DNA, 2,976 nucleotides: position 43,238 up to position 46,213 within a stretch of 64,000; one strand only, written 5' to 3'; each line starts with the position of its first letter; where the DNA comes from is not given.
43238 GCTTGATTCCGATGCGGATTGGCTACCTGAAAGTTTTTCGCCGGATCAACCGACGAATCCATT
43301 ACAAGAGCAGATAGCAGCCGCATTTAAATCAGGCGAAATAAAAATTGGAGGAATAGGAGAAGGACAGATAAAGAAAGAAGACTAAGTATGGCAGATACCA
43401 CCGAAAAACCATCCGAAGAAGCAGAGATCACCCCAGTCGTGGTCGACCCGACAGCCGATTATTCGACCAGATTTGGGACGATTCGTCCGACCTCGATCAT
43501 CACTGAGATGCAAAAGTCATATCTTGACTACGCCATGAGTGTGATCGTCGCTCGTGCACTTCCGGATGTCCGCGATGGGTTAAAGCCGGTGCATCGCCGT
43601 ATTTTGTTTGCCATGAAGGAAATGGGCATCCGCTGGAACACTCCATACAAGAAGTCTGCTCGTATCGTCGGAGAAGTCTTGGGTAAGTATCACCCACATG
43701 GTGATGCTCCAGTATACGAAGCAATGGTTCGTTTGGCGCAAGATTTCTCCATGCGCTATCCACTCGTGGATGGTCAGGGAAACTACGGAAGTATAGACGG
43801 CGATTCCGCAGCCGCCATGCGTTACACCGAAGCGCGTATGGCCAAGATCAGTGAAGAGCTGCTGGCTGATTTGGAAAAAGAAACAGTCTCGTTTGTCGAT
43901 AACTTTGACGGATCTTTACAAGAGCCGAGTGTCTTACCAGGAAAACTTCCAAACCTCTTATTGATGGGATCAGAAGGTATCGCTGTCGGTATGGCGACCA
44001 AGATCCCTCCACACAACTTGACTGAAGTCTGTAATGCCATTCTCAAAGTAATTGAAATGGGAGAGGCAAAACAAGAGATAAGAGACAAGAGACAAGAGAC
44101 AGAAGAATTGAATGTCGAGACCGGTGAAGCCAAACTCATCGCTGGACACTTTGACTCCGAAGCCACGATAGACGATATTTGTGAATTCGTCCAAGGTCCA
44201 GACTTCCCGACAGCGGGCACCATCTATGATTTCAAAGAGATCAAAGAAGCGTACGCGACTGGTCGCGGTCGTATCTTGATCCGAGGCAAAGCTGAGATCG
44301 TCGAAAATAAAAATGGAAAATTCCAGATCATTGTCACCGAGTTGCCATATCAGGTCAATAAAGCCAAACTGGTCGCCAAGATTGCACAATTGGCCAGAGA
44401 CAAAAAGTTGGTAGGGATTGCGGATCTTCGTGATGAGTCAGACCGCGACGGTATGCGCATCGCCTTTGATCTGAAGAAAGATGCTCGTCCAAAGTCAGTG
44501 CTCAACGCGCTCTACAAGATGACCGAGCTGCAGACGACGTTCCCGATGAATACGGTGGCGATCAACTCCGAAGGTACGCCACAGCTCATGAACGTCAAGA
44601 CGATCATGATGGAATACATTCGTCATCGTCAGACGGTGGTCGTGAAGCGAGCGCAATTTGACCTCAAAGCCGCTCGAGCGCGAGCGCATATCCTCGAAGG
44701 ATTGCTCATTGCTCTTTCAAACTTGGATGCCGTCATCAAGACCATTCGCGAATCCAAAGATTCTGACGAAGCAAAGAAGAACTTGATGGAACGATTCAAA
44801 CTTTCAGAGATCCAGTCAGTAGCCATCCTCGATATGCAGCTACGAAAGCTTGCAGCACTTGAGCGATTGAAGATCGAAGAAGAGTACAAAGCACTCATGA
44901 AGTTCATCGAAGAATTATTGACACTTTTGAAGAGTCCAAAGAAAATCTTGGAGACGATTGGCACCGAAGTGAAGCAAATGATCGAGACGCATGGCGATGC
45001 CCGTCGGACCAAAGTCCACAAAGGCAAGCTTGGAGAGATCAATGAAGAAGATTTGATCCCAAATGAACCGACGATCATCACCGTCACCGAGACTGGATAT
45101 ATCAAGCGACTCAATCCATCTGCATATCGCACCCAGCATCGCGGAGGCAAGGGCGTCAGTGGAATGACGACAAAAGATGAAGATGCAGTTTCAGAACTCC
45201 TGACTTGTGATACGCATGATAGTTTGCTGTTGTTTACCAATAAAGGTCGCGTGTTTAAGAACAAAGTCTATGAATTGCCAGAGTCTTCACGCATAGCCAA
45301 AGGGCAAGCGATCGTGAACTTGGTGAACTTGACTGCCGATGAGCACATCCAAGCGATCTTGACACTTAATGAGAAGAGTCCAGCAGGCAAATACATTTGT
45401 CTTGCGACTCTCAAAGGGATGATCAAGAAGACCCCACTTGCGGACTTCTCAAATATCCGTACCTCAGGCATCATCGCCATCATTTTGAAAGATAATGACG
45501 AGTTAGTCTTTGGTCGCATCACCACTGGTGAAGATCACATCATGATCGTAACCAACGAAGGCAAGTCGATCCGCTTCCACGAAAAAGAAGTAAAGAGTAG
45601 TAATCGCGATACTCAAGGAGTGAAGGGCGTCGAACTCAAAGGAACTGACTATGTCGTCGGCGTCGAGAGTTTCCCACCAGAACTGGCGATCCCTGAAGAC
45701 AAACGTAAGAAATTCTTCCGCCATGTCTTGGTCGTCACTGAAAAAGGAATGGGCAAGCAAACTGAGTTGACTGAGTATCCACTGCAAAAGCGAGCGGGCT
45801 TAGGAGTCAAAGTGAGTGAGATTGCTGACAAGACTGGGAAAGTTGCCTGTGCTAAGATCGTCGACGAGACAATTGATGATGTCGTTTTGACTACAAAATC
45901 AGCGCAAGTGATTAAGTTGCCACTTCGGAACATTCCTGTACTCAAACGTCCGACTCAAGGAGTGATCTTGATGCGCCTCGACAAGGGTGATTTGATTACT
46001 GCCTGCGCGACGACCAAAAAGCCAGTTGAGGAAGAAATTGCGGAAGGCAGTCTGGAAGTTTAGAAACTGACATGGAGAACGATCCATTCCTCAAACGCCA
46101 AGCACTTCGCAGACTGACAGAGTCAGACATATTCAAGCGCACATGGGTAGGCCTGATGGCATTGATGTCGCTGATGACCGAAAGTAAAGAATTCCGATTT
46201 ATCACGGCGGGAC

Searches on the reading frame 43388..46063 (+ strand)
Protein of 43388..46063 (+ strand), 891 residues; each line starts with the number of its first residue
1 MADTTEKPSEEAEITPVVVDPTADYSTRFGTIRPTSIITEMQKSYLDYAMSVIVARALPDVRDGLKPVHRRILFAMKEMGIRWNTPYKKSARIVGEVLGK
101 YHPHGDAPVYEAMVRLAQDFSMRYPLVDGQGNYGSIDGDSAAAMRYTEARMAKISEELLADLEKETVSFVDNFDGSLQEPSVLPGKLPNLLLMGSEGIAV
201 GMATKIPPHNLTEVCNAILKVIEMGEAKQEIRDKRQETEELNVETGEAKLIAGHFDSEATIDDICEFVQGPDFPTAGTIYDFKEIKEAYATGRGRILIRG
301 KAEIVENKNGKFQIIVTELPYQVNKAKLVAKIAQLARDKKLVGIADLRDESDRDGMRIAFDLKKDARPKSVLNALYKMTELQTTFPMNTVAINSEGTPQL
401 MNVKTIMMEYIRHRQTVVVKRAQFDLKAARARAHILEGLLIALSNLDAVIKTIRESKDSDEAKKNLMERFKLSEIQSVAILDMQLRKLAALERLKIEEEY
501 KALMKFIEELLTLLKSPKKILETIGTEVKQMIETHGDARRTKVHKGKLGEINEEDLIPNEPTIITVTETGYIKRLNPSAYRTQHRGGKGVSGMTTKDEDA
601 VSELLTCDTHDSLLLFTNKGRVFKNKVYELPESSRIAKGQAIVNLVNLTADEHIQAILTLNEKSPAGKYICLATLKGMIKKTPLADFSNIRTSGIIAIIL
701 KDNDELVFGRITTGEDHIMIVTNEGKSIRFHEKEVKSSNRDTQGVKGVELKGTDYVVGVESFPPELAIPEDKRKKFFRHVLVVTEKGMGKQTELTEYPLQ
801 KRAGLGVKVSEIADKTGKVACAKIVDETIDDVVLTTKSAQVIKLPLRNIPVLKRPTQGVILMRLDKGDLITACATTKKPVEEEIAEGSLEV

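Call 51: search_protein_families(library=pfam, proteins=[window:43388-46063:+], max_evalue=0.00001)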
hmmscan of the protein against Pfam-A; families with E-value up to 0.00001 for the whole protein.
window:43388-46063:+ (891 aa): 2 families
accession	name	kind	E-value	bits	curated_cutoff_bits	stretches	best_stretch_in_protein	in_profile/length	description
PF00521.26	DNA_topoisoIV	-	1.6e-153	512.1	31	2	56-227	1-172/432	DNA gyrase/topoisomerase IV, subunit A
PF03989.18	DNA_gyraseA_C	-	1.2e-67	223.5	27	6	563-607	3-47/48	DNA gyrase C-terminal domain, beta-propeller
